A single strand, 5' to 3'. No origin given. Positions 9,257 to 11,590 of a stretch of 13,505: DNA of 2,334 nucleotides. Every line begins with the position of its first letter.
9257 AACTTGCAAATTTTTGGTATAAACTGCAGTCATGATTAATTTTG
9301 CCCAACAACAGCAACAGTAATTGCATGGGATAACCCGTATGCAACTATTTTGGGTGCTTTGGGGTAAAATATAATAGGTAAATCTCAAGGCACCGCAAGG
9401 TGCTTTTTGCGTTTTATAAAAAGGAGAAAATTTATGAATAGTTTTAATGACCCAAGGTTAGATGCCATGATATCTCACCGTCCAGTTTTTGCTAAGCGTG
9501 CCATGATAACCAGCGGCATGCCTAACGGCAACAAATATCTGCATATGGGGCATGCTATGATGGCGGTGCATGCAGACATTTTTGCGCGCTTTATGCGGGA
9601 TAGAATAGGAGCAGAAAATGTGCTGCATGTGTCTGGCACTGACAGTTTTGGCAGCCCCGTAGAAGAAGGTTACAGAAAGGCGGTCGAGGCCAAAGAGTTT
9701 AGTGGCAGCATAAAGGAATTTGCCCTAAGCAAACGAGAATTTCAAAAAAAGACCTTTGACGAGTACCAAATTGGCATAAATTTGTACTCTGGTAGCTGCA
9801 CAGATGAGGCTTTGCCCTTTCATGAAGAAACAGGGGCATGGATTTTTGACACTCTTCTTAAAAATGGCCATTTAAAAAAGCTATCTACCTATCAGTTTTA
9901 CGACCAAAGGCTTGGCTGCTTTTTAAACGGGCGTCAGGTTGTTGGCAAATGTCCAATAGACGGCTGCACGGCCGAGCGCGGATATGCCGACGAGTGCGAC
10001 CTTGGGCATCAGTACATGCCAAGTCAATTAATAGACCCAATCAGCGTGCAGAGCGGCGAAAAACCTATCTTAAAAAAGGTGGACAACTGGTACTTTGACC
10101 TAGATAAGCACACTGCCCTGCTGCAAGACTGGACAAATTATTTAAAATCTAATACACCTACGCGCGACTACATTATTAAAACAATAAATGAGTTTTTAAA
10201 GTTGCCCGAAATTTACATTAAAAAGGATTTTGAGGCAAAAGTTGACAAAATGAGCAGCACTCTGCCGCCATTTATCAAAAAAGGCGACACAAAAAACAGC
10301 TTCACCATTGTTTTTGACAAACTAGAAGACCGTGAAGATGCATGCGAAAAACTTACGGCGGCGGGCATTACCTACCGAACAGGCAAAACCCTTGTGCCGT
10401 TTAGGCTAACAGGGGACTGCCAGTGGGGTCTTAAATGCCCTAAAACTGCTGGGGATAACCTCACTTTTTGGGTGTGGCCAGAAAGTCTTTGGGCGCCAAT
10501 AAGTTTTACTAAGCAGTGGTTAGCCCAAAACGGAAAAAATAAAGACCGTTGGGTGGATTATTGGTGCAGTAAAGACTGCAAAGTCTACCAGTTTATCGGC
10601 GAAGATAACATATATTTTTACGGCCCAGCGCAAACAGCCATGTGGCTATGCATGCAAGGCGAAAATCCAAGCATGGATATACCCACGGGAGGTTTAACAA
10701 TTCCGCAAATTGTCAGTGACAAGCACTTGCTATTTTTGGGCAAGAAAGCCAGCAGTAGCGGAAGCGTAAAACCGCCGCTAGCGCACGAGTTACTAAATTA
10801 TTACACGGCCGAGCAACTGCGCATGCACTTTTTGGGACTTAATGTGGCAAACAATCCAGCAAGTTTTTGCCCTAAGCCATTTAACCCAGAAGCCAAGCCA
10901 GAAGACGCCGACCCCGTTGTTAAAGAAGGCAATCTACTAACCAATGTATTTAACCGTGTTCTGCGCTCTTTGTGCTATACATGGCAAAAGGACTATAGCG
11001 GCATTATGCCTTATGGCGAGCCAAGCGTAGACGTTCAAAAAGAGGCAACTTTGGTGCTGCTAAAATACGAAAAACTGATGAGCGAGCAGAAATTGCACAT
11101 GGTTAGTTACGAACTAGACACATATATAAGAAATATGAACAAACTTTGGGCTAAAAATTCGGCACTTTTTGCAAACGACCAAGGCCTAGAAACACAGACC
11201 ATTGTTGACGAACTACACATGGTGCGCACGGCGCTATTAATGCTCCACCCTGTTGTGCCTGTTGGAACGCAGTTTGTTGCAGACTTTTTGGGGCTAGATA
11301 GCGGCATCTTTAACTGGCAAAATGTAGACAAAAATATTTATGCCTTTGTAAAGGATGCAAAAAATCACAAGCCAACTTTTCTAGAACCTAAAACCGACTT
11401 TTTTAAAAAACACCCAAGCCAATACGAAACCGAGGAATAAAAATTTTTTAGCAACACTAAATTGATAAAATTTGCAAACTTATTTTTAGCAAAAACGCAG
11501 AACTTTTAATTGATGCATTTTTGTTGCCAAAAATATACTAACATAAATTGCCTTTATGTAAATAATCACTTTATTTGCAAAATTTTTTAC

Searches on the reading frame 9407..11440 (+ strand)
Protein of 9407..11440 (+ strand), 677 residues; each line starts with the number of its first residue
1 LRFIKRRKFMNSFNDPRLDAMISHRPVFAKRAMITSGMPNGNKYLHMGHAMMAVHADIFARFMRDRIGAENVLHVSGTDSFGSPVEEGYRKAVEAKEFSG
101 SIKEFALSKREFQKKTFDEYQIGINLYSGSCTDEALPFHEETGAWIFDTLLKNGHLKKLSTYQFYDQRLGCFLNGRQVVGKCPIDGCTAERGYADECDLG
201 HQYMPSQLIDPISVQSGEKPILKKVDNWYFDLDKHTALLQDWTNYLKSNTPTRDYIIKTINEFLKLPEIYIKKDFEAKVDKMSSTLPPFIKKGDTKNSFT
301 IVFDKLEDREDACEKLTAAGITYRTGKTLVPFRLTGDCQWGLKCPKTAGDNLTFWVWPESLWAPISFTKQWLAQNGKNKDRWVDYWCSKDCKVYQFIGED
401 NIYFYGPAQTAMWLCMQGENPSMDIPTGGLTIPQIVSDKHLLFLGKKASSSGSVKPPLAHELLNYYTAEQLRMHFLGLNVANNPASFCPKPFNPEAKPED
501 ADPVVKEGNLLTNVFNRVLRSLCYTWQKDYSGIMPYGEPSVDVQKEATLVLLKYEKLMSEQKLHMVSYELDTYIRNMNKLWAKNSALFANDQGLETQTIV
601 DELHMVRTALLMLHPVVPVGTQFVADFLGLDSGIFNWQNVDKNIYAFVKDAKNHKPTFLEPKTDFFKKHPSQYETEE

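Call 9: search_protein_families(library=pfam, proteins=[window:9407-11440:+])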
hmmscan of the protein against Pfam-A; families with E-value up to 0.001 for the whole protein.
window:9407-11440:+ (677 aa): 2 families
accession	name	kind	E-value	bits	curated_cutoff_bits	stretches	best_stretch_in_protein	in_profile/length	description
PF09334.17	tRNA-synt_1g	-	1.1e-58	199.3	20.1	2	33-269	2-225/391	tRNA synthetases class I (M)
PF00133.28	tRNA-synt_1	-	1.6e-05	24.3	22.7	1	33-170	26-170/414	tRNA synthetases class I (I, L, M and V)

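Call 10: find_encoding_contigs(protein=window:9434-11440:+, flank=10000, max_places=10)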
Protein window:9434-11440:+ (668 aa): no gene with exactly this product is on record in the collection.

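Call 15: find_homologous_proteins(query=window:9434-11440:+, max_evalue=1e-50)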
Query window:9434-11440:+ (668 aa): 5183 proteins with E <= 1e-50 among 8000 candidates; the best 120 are listed.
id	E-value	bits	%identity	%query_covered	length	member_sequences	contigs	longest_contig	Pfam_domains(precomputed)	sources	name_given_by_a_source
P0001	0.0e+0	1592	100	100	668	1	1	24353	PF09334.18,PF00133.29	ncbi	-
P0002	0.0e+0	1302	81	100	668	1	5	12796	PF09334.18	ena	-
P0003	0.0e+0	1198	74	100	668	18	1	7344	PF09334.18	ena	-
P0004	0.0e+0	1127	70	100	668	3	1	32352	PF09334.18,PF00133.29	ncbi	-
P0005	0.0e+0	1112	69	100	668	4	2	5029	PF09334.18,PF00133.29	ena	-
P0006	0.0e+0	1112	69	99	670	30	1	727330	PF09334.18,PF00133.29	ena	-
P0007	0.0e+0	1106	68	100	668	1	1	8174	PF09334.18,PF00133.29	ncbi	-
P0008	4.8e-276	936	60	100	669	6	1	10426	PF09334.18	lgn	-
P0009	4.6e-274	929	59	100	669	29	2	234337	PF09334.18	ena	-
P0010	1.2e-273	928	59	100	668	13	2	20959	PF09334.18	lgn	-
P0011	3.3e-273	926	59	100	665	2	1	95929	PF09334.18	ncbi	-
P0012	6.9e-269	912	59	100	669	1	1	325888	PF09334.18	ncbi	-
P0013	1.2e-267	908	58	100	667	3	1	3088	PF09334.18,PF00133.29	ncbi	-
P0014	2.2e-267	907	58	100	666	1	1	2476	PF09334.18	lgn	-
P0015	3.0e-267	907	58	98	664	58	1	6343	PF09334.18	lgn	-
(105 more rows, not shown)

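Call 16: find_encoding_contigs(protein=P0001, flank=10000, max_places=5)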
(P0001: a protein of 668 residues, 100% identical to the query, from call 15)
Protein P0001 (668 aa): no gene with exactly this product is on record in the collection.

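Call 17: find_encoding_contigs(protein=P0002, flank=10000, max_places=5)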
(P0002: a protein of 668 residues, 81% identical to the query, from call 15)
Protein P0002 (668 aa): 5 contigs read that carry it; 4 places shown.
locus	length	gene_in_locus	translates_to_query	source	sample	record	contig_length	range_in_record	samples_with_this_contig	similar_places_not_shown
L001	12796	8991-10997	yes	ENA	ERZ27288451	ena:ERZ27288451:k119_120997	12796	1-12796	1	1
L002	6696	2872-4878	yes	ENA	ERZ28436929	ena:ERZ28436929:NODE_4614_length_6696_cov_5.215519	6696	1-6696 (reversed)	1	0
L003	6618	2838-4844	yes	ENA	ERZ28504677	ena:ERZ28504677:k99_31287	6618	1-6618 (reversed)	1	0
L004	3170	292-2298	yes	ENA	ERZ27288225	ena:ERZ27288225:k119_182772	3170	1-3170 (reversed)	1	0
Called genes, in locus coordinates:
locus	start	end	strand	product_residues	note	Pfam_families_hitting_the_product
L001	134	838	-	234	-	PF01255:Prenyltransf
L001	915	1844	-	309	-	PF02397:Bac_transf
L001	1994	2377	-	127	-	-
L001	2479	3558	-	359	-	PF09997:DUF2238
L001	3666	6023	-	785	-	PF09364:XFP_N, PF03894:XFP, PF09363:XFP_C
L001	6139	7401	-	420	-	PF06838:Met_gamma_lyase, PF00155:Aminotran_1_2 (faint), PF01053:Cys_Met_Meta_PP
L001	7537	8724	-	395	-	-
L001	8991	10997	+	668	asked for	PF09334:tRNA-synt_1g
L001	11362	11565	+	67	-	PF13560:HTH_31, PF13443:HTH_26, PF01381:HTH_3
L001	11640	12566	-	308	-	PF00293:NUDIX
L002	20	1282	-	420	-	PF06838:Met_gamma_lyase, PF00155:Aminotran_1_2 (faint), PF01053:Cys_Met_Meta_PP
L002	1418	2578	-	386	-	-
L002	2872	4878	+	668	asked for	PF09334:tRNA-synt_1g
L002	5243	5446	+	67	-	PF13560:HTH_31, PF13443:HTH_26, PF01381:HTH_3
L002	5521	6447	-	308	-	PF00293:NUDIX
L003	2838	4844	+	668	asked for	PF09334:tRNA-synt_1g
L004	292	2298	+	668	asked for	PF09334:tRNA-synt_1g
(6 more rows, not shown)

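Call 21: list_cluster_members(proteins=[P0001, P0004, P0007, P0006, P0011, P0012])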
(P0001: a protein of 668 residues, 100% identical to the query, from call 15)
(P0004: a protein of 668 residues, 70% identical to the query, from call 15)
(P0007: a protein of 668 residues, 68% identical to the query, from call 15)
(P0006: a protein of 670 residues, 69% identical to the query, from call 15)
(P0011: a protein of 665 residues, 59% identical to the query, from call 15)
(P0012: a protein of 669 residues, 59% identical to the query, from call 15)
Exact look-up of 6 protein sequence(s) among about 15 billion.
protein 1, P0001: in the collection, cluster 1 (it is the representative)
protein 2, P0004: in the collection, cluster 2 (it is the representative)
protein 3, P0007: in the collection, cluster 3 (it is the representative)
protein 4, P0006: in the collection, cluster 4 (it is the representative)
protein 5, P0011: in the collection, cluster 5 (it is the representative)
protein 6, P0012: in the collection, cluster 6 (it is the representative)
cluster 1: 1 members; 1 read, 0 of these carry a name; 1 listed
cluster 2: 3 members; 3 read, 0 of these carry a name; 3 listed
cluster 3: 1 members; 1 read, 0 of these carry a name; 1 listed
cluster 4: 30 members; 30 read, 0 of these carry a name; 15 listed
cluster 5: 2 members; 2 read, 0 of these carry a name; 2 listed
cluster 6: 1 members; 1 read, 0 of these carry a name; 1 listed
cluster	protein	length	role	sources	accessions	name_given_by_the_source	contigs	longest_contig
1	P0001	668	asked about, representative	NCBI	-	-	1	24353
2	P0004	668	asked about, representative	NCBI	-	-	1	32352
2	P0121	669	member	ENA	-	-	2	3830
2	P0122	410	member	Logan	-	-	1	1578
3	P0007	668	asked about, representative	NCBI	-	-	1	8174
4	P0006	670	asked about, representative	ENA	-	-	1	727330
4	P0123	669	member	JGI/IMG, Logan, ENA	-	-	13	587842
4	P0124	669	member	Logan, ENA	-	-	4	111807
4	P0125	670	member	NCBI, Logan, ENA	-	-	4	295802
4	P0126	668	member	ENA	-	-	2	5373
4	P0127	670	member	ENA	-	-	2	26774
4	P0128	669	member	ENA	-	-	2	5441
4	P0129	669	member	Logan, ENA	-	-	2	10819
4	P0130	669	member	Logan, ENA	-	-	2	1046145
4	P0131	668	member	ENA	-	-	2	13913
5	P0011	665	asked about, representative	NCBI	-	-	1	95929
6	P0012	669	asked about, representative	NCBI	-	-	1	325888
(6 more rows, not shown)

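Call 60: find_encoding_contigs(protein=P0003, flank=10000, max_places=6)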
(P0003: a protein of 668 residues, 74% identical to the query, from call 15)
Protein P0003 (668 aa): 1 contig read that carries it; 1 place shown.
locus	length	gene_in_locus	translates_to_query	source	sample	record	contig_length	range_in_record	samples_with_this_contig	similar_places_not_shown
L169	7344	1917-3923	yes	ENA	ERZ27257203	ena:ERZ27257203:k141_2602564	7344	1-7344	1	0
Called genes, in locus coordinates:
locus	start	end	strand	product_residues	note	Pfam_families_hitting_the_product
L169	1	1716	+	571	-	?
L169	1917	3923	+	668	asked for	PF09334:tRNA-synt_1g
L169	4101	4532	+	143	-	-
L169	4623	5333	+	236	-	PF00106:adh_short, PF13561:adh_short_C2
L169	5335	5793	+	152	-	PF02590:SPOUT_MTase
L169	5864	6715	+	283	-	-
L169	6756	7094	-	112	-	-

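Call 83: find_encoding_contigs(protein=P0004, flank=10000, max_places=3)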
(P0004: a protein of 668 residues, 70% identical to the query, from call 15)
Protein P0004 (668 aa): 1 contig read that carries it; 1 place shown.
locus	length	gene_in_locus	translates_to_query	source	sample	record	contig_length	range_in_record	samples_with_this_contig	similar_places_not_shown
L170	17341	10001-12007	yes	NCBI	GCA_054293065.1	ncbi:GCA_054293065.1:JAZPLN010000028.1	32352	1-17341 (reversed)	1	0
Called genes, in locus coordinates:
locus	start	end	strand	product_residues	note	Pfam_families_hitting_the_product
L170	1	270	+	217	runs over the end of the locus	PF01553:Acyltransferase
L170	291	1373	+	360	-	PF21710:Spt6_S1 (faint), PF00575:S1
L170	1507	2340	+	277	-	PF01694:Rhomboid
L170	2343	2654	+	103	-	-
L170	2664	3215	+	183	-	PF01928:CYTH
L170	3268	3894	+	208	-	PF13489:Methyltransf_23 (weak), PF13847:Methyltransf_31, PF08241:Methyltransf_11, PF08242:Methyltransf_12, PF13649:Methyltransf_25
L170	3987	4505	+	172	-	PF00293:NUDIX, PF14815:NUDIX_4 (weak)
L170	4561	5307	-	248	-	PF13521:AAA_28 (weak)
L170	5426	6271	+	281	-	PF04055:Radical_SAM, PF13186:SPASM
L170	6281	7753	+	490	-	PF04055:Radical_SAM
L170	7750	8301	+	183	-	PF01712:dNK (faint)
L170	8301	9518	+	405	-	PF13632:Glyco_trans_2_3 (weak)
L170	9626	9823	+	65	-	PF00830:Ribosomal_L28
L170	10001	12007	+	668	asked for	PF00133:tRNA-synt_1 (weak), PF09334:tRNA-synt_1g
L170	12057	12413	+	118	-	PF02223:Thymidylate_kin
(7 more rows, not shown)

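Call 84: find_encoding_contigs(protein=P0006, flank=10000, max_places=3)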
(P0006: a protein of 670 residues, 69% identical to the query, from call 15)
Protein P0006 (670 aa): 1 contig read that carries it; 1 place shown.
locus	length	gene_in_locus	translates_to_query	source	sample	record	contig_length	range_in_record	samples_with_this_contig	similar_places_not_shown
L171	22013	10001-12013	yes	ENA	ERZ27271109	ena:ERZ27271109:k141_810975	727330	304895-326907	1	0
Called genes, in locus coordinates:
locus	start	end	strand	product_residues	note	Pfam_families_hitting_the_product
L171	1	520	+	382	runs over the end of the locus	PF00768:Peptidase_S11, PF13354:Beta-lactamase2, PF07943:PBP5_C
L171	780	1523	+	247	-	PF02163:Peptidase_M50 (faint)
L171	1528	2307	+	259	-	PF02616:SMC_ScpA, PF04824:Rad21_Rec8 (weak)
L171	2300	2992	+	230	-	PF04079:SMC_ScpB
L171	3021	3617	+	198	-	-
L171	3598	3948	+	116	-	PF09579:Spore_YtfJ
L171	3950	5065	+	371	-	PF00768:Peptidase_S11, PF13354:Beta-lactamase2 (weak), PF07943:PBP5_C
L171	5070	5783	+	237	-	PF01479:S4 (weak), PF00849:PseudoU_synth_2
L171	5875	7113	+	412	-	PF00070:Pyr_redox (faint), PF00890:FAD_binding_2 (faint), PF01134:GIDA (faint), PF03486:HI0933_like, PF07992:Pyr_redox_2, PF12831:FAD_oxidored (weak), PF13738:Pyr_redox_3, PF22780:HI0933_like_1st, +1 more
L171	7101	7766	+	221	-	PF02224:Cytidylate_kin, PF13189:Cytidylate_kin2, PF13238:AAA_18 (faint)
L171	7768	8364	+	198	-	PF01553:Acyltransferase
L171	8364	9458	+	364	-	PF13509:S1_2 (faint), PF00575:S1, PF21710:Spt6_S1 (weak), PF00575:S1, PF23459:S1_RRP5 (weak)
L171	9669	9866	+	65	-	PF00830:Ribosomal_L28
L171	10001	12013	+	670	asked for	PF00133:tRNA-synt_1 (weak), PF09334:tRNA-synt_1g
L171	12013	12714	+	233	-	PF02223:Thymidylate_kin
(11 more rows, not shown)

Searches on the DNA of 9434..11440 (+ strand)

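Call 85: search_with_rna_model(model_id=R1, sources=[L001, L002, L003, L004, L169, L170, L171], max_evalue=1)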
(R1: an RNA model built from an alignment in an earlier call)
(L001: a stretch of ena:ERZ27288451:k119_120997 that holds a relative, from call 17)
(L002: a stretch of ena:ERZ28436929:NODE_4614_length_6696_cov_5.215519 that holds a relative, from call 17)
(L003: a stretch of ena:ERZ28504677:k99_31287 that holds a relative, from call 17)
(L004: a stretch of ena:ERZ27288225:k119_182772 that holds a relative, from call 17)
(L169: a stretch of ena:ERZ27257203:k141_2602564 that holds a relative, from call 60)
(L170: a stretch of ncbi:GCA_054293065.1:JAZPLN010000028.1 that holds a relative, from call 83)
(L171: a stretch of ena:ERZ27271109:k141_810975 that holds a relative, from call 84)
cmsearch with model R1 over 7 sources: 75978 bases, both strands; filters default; matches with E-value up to 1: 0.
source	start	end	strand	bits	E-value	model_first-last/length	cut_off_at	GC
